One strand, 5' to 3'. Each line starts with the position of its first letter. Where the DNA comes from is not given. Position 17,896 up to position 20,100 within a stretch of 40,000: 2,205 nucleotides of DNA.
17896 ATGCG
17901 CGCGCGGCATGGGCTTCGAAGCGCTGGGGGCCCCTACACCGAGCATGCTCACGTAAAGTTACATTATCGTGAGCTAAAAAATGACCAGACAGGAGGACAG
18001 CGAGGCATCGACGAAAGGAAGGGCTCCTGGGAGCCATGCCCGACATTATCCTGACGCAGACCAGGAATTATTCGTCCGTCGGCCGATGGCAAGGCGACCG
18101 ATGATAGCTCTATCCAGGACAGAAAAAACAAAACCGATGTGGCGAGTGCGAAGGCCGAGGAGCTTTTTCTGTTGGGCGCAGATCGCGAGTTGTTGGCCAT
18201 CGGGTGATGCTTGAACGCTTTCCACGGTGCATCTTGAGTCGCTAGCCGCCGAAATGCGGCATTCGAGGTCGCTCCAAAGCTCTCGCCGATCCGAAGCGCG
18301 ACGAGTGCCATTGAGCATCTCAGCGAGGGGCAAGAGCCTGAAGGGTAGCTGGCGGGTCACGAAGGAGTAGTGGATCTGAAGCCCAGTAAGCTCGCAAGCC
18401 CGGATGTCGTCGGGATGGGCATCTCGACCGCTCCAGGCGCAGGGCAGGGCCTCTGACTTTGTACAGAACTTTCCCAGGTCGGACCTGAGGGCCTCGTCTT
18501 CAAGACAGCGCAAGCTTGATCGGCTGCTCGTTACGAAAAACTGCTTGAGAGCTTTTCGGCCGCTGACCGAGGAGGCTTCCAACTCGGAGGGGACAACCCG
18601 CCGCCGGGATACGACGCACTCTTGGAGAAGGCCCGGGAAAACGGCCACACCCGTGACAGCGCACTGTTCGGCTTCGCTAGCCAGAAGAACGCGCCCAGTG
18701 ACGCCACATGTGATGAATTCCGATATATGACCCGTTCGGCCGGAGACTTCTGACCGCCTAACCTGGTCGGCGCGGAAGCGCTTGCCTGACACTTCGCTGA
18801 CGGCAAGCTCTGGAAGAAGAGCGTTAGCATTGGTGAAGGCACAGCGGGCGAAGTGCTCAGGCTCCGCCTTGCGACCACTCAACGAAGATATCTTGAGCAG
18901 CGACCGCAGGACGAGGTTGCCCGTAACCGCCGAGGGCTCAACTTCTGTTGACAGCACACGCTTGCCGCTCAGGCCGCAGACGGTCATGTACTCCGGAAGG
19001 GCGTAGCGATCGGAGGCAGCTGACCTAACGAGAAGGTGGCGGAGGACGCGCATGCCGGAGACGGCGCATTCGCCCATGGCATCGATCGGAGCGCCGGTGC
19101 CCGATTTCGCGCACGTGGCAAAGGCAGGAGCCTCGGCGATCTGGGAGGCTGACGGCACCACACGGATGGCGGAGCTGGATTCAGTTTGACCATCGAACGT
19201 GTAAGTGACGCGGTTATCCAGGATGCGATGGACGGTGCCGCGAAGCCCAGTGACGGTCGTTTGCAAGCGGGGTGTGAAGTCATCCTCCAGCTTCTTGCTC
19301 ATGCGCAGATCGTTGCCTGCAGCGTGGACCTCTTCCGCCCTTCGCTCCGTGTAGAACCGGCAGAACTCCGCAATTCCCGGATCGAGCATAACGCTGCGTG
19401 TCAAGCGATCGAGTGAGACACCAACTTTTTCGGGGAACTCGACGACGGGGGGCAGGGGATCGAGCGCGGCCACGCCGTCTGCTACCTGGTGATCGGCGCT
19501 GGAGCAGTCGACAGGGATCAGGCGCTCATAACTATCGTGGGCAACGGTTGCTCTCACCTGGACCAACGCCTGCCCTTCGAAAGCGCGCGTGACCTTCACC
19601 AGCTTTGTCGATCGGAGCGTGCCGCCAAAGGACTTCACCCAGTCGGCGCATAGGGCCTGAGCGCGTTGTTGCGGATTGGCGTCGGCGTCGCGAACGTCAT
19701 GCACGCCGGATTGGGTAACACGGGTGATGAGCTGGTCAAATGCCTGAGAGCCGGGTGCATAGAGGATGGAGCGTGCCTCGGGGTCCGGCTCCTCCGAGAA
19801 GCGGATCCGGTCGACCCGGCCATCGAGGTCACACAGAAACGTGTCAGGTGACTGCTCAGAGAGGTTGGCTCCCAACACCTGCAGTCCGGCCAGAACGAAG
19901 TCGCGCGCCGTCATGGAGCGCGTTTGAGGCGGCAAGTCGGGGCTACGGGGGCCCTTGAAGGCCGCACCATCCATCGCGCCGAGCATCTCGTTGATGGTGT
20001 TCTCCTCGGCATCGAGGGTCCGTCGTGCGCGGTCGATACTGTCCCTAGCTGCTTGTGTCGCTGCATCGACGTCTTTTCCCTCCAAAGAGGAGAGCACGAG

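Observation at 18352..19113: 17 strictly periodic 15-residue repeats ([C/S]-x-[V/L]-[S/T]-G) at the C-terminus of the SNF2 helicase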

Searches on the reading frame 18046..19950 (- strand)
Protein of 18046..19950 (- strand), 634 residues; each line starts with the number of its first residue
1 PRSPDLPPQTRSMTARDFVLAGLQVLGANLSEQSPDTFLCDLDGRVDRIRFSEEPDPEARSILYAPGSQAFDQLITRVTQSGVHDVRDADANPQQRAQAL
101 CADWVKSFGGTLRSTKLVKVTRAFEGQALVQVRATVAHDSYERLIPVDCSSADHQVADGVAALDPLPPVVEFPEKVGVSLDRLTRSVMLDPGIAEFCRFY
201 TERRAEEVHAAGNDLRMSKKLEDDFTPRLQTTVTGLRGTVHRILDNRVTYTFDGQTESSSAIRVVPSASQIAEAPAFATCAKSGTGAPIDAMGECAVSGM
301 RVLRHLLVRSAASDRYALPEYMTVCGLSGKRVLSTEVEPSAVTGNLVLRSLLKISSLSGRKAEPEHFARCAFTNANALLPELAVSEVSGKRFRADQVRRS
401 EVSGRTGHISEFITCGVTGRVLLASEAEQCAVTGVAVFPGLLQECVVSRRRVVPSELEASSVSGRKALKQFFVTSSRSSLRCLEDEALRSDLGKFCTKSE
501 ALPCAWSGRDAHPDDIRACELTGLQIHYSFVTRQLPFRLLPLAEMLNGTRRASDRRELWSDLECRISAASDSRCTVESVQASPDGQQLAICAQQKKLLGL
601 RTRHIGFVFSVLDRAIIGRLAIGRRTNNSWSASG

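Call 7: find_homologous_proteins(query=window:18046-19950:-)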
Query window:18046-19950:- (634 aa): 128 proteins with E <= 0.001 among 8000 candidates; the best 120 are listed.
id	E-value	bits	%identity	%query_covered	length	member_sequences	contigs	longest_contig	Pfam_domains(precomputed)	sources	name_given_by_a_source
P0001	2.5e-297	1005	54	92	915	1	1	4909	PF00271.38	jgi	jgi:hypothetical protein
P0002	1.9e-270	917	59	67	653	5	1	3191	-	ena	-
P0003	2.5e-206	705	63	81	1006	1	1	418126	PF00176.30,PF00271.38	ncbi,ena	-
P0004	2.8e-195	668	49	100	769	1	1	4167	-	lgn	-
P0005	6.3e-194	664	49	99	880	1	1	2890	PF00271.38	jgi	jgi:hypothetical protein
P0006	5.6e-192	657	48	100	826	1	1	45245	PF00271.38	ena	-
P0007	5.3e-191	654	51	99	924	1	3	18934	PF00271.38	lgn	-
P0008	1.2e-190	653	49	100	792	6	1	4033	PF00271.38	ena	-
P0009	6.2e-190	651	49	98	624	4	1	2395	-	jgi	-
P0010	2.6e-188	645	47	100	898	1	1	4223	PF00271.38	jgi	jgi:hypothetical protein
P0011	5.2e-187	641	47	100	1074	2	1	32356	PF00176.30,PF00271.38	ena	-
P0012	8.3e-186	637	50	99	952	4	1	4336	PF00271.38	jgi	jgi:hypothetical protein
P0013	2.0e-185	636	47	100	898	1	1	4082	PF00271.38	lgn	-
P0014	9.4e-185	634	48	99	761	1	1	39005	-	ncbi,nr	ncbi:MAG: hypothetical protein GY844_35535, partial [Bradyrhizobium sp.]|nr:hypothetical protein [Br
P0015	2.0e-182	626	47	99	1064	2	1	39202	PF00176.30,PF00271.38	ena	-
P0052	6.7e-165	568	45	99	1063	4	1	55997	PF00176.30,PF00271.38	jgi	jgi:hypothetical protein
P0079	1.5e-143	498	43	92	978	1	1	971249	PF00176.30,PF00271.38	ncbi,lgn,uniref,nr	ncbi:DEAD/DEAH box helicase [Bradyrhizobium sp. 190]|uniref:DEAD/DEAH box helicase n=1 Tax=Bradyrhiz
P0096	3.7e-131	457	49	76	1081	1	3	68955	PF00270.36,PF00176.30,PF00271.38,PF04851.22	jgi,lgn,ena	-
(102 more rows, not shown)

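Call 12: search_solved_structures(query=A1, max_evalue=1)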
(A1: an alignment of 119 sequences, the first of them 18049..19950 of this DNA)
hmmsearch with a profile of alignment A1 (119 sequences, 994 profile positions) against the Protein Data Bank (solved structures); distinct sequences matched with E-value up to 1: 196 (the best 60 are shown).
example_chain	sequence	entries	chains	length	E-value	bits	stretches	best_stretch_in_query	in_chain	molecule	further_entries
8eu9_Q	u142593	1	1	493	2.5e-16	61.8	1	123-267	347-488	Chromatin-remodeling ATPase INO80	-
6fhs_G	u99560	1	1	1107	2.5e-16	61.8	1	117-271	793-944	Ino80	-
8oo7_G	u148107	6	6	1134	2.5e-16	61.8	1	117-271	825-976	Chromatin-remodeling ATPase Ino80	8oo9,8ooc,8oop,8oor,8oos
8atf_G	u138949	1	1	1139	2.5e-16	61.8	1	117-271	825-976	Ino80 ATPase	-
6fml_G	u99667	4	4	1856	4.4e-16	61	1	117-271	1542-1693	Ino80 | Ino80 ATPase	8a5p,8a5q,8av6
8euf_Q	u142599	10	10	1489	4.9e-16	60.8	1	123-274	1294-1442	Chromatin-remodeling ATPase INO80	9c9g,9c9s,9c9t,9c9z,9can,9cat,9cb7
8ets_Q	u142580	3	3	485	6.8e-16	60.4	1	123-262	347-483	Chromatin-remodeling ATPase INO80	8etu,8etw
9ge5_G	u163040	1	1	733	2.1e-15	58.8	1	125-272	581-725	Chromatin-remodeling ATPase INO80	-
6hts_G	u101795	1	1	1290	2.3e-15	58.6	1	125-272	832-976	Chromatin-remodeling ATPase INO80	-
7zi4_G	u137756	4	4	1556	3e-15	58.2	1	125-272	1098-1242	Chromatin-remodeling ATPase INO80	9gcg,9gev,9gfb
6ne3_W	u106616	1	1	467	3.4e-14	54.7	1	124-276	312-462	SWI/SNF-related matrix-associated actin-dependent regulator of chromatin subfamily A membe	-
6ftx_W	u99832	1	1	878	7.1e-14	53.7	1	33-352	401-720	Chromatin-remodeling ATPase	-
8v4y_W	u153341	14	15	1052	9e-14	53.3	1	124-277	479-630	SWI/SNF-related matrix-associated actin-dependent regulator of chromatin subfamily A membe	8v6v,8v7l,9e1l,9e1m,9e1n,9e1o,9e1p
6igm_H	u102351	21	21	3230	1.1e-13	53.1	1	127-272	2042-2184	Helicase SRCAP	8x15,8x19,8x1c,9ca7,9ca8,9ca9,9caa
6vzg_K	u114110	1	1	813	1.8e-13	52.4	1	129-277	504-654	Nuclear protein STH1/NPS1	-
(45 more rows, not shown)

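Call 26: predict_structure(alignment_id=A1)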
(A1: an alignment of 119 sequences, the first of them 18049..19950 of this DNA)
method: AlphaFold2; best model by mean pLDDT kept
length: 634 residues; sequences in the alignment: 119
mean_pLDDT: 95.0   pTM: 0.65
mean pLDDT of the five models: 95.0, 94.4, 94.4, 93.3, 93.2
residues with pLDDT >= 90: 583; 70-90: 49; 50-70: 2; < 50: 0
segments of 3 or more residues with pLDDT < 50: none
pLDDT, mean of each block of 10 residues (from residue 1): 82 90 93 95 95 83 93 89 91 97 97 98 97 95 95 95 92 95 96 96 97 97 97 95 98 94 98 98 96 97 97 97 97 97 97 97 97 97 97 97 97 94 96 95 96 96 96 96 96 95 96 97 97 96 96 95 95 95 97 88 96 96 93 82
secondary structure, 60 per line:
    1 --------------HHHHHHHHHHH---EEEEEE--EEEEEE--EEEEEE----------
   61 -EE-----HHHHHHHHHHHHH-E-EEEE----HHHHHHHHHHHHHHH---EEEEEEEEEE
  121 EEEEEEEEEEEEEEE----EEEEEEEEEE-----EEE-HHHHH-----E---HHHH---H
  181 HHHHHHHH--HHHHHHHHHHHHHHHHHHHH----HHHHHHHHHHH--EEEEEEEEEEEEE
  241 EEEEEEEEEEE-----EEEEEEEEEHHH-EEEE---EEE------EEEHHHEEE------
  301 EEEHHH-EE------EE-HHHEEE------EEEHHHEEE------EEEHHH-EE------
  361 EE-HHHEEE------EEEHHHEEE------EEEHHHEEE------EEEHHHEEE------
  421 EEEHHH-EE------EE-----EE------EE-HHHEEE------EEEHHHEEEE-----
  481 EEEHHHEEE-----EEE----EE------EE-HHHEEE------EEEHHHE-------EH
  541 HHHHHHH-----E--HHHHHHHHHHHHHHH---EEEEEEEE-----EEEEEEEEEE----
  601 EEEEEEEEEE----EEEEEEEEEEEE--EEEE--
elements in order: H15-25 E29-34 E37-42 E45-50 H69-81 E85-88 H93-107 E111-135 E140-149 E155-157 H159-163 H173-176 H180-188 H191-210 H215-225 E228-251 E257-265 E270-273 E277-279 E286-288 E292-294 E301-303 E322-324 E331-333 E337-339 E346-348 E367-369 E376-378 E382-384 E391-393 E397-399 E406-408 E412-414 E421-423 E457-459 E466-468 E472-475 E481-483 E487-489 E495-497 E516-518 E525-527 H540-547 H556-570 E574-581 E587-596 E601-610 E615-626 E629-632

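Call 29: fold_search(model_id=the predicted structure, library=pdb)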
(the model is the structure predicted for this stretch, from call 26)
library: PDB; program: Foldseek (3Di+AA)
matches with E <= 10: 528; with E <= 0.001: 0
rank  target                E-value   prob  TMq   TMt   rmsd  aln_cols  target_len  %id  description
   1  2onf_A                8.6e-02  0.69  0.07  0.25  15.8       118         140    8  Crystal structure of a putative osmotically inducible protein c (ta0195) from thermoplasma acidophilum at 1.70 A resol (released 2007-02-06)
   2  6d64_A                1.1e-01  0.11  0.05  0.09  20.8       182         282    9  Crystal Structure of Human CD1b in Complex with POPC (released 2019-01-16)
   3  6lbe_C                1.1e-01  0.10  0.06  0.10  20.8       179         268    9  Crystal structure of bony fish MHC class I binding beta2M-2 for 2.6 angstrom (released 2020-11-04)
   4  8dv3_A                1.4e-01  0.11  0.05  0.10  20.9       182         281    9  Crystal structure of human CD1b presenting Phosphatidylinositol C34:1 (released 2023-04-12)
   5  1vl4_A                1.4e-01  0.05  0.05  0.07  26.4       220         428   10  CRYSTAL STRUCTURE OF A PUTATIVE MODULATOR OF A DNA GYRASE (TM0727) FROM THERMOTOGA MARITIMA MSB8 AT 1.95 A RESOLUTION (released 2004-09-21)
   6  7zt9_A                1.5e-01  0.10  0.05  0.11  22.0       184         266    7  Structure of E8 TCR in complex in human MR1 bound to 4FBA (released 2023-06-28)
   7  7n7g_B                1.6e-01  0.44  0.06  0.23  17.8       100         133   12  Crystal Structure of FosB from Enterococcus faecium with Fosfomycin (released 2022-07-27)
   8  9qwj_N                1.6e-01  0.11  0.06  0.09  20.4       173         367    8  Crystal structure of S2c TCR in complex with CD1c (released 2025-08-20)
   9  9ymg_F                1.6e-01  0.06  0.06  0.08  19.4       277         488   10  Human KIF18A-DARPin fusion protein bound to AMP-PNP and tubulin (released 2025-11-05)
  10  5wke_A                1.8e-01  0.10  0.05  0.09  21.0       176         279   10  Crystal Structure of Human CD1b in Complex with PS (released 2017-11-01)
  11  6bnl_A                1.9e-01  0.09  0.04  0.10  17.9       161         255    9  Crystal structure of TCR-MHC-like molecule (released 2018-04-04)
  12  4n0f_A                1.9e-01  0.08  0.05  0.10  20.6       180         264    9  Human FcRn complexed with human serum albumin (released 2014-02-05)
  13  5l2k_A                2.0e-01  0.09  0.05  0.10  21.0       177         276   11  Crystal structure of GEM42 TCR-CD1b-GMM complex (released 2016-11-16)
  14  3o9w_A                2.0e-01  0.08  0.05  0.09  20.9       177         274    9  Recognition of a Glycolipid Antigen by the iNKT Cell TCR (released 2010-09-29)
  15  3rug_C                2.2e-01  0.08  0.04  0.09  17.8       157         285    9  Crystal structure of Valpha10-Vbeta8.1 NKT TCR in complex with CD1d-alphaglucosylceramide (C20:2) (released 2011-08-03)
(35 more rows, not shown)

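Call 30: find_encoding_contigs(protein=P0003, flank=10000, max_places=2)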
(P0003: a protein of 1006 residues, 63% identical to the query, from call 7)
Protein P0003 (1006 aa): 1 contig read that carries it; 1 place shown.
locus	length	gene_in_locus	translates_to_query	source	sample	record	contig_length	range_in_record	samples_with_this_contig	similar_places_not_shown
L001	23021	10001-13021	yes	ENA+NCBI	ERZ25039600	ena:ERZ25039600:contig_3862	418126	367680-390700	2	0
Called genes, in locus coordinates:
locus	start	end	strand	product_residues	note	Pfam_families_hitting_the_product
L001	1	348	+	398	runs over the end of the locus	PF01565:FAD_binding_4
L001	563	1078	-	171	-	PF02357:NusG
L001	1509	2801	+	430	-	PF13356:Arm-DNA-bind_3, PF22022:Phage_int_M, PF00589:Phage_integrase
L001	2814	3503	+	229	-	-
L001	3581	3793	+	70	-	PF12728:HTH_17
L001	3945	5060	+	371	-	PF09250:Prim-Pol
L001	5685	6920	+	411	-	PF06048:DUF927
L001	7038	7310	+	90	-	-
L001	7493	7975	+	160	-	-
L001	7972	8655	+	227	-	-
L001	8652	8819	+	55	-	-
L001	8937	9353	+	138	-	PF18932:DUF5681 (weak)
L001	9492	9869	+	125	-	-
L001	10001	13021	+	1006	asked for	PF00176:SNF2-rel_dom, PF00271:Helicase_C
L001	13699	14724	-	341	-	PF01548:DEDD_Tnp_IS110, PF02371:Transposase_20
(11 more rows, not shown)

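Call 31: find_encoding_contigs(protein=P0079, flank=10000, max_places=2)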
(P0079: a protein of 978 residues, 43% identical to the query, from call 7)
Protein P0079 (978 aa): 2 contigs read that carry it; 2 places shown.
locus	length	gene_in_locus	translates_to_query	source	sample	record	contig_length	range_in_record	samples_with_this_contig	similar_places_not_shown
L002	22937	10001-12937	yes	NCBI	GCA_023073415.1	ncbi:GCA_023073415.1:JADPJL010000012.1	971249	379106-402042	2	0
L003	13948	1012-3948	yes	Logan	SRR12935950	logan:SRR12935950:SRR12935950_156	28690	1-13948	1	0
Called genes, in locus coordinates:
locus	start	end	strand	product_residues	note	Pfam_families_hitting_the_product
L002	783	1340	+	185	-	-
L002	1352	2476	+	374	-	PF12686:DUF3800 (faint)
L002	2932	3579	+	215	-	-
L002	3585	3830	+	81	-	PF20293:MC6 (weak)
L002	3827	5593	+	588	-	PF10088:DUF2326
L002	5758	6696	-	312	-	-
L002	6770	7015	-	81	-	PF09954:DUF2188 (weak)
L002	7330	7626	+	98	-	PF22600:MTPAP-like_central (faint), PF01909:NTP_transf_2, PF18765:Polbeta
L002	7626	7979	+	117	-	PF01934:HepT-like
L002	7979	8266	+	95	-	-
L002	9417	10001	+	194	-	PF04851:ResIII, PF00176:SNF2-rel_dom, PF00270:DEAD (weak)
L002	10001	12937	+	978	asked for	PF00176:SNF2-rel_dom (weak), PF00271:Helicase_C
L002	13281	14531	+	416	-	-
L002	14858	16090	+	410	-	PF19888:DUF6361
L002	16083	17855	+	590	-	-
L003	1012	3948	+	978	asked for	PF00176:SNF2-rel_dom (weak), PF00271:Helicase_C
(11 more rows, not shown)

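Call 32: find_encoding_contigs(protein=P0052, flank=10000, max_places=2)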
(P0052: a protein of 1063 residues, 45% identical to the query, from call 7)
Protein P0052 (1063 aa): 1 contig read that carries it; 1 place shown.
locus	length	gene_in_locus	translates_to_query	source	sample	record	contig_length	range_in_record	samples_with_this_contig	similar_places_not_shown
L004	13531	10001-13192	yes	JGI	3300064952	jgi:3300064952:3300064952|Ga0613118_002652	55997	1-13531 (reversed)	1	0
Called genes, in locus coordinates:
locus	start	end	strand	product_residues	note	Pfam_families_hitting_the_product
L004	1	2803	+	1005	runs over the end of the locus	PF08447:PAS_3, PF01590:GAF, PF13185:GAF_2, PF00989:PAS, PF08447:PAS_3, PF08448:PAS_4, PF13426:PAS_9, PF00512:HisKA, +3 more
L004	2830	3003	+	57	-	-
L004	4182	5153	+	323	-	PF05559:DUF763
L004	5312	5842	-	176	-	PF00872:Transposase_mut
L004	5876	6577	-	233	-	PF00872:Transposase_mut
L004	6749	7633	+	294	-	PF00106:adh_short, PF13561:adh_short_C2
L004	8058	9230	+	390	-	PF09994:T6SS_Tle1-like_cat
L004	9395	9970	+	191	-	PF00176:SNF2-rel_dom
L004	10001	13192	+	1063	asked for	PF00176:SNF2-rel_dom, PF00271:Helicase_C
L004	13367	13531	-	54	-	?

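Call 37: find_encoding_contigs(protein=P0096, flank=10000, max_places=2)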
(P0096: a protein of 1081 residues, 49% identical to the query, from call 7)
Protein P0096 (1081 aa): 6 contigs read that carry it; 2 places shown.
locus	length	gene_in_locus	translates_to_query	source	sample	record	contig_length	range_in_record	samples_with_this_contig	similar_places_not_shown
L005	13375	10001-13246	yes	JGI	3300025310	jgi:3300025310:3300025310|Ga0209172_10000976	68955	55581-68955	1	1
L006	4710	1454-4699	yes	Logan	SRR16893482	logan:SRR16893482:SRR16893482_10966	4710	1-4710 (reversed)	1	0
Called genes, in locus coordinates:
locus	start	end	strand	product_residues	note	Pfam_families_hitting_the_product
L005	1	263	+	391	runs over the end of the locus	PF08240:ADH_N, PF16912:Glu_dehyd_C, PF00107:ADH_zinc_N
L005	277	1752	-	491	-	-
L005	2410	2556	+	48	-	-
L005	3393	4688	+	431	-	PF01520:Amidase_3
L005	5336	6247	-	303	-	PF00781:DAGK_cat, PF19279:YegS_C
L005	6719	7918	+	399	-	PF00108:Thiolase_N, PF02803:Thiolase_C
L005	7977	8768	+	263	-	PF10127:RlaP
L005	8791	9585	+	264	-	PF02698:DUF218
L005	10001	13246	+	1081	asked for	PF00176:SNF2-rel_dom, PF00270:DEAD, PF04851:ResIII, PF00271:Helicase_C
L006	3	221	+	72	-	?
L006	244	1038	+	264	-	PF02698:DUF218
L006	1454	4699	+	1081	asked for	PF00176:SNF2-rel_dom, PF00270:DEAD, PF04851:ResIII, PF00271:Helicase_C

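Call 38: find_encoding_contigs(protein=P0011, flank=10000, max_places=2)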
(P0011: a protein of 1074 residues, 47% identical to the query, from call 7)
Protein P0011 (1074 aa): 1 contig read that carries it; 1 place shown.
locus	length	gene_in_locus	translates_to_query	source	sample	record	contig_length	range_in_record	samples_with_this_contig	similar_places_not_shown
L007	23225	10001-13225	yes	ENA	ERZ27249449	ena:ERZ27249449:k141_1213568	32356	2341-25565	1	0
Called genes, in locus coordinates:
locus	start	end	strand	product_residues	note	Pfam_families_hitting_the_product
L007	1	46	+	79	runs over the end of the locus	-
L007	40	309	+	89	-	-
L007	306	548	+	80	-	-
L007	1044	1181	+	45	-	-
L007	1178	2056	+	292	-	-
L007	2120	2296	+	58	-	-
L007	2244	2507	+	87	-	-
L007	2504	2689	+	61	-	-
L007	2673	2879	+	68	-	-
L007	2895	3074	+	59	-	-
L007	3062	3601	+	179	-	-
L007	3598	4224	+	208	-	-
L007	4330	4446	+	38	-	-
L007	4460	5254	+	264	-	PF18628:P2_N, PF25513:P2_C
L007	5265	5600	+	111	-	-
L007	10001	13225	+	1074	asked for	PF00176:SNF2-rel_dom, PF00271:Helicase_C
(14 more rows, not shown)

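Call 51: search_protein_representatives(alignment_id=A3)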
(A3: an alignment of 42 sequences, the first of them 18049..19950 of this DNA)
Query: 42 sequences, 559 profile positions. Proteins with E-value up to 0.001 (for the whole library): 717; up to 1e-10: 560; up to 1e-30: 339. The best 150 are listed.
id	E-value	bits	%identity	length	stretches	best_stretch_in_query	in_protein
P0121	5.3e-283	955.8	-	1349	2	2-386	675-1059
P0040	3.8e-267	903.4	-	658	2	1-395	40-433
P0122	1.9e-250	848.3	-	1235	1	2-557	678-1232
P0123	5.0e-248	840.3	-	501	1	59-558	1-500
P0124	6.1e-240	813.6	-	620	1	1-555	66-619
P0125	4.7e-235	797.5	-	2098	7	7-414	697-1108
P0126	8.6e-225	763.6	-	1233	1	1-557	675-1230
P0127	2.3e-218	742.4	-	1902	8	14-391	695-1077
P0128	6.6e-217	737.6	-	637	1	2-555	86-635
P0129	3.9e-216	735.0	-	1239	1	3-557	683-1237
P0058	1.6e-213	726.4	-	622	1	2-556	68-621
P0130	5.3e-211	718.1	-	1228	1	2-555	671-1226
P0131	7.4e-211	717.6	-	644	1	2-555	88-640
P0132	8.3e-210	714.2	-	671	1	2-556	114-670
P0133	9.8e-208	707.3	-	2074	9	29-414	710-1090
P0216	4.5e-104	365.1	-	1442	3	9-451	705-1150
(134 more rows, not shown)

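Call 57: search_solved_structures(query=A3, max_evalue=10)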
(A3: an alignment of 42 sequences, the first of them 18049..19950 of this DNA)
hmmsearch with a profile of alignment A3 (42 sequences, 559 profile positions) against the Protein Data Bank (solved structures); distinct sequences matched with E-value up to 10: 3.
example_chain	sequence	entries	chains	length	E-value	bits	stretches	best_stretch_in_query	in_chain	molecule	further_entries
6zt4_A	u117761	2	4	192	0.0091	17.4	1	279-411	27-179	Pentapeptide repeat protein MfpA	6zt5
3bf8_A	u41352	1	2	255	0.2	13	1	15-119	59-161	Esterase YbfF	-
3bf7_A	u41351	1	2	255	0.45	11.9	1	16-119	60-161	Esterase YbfF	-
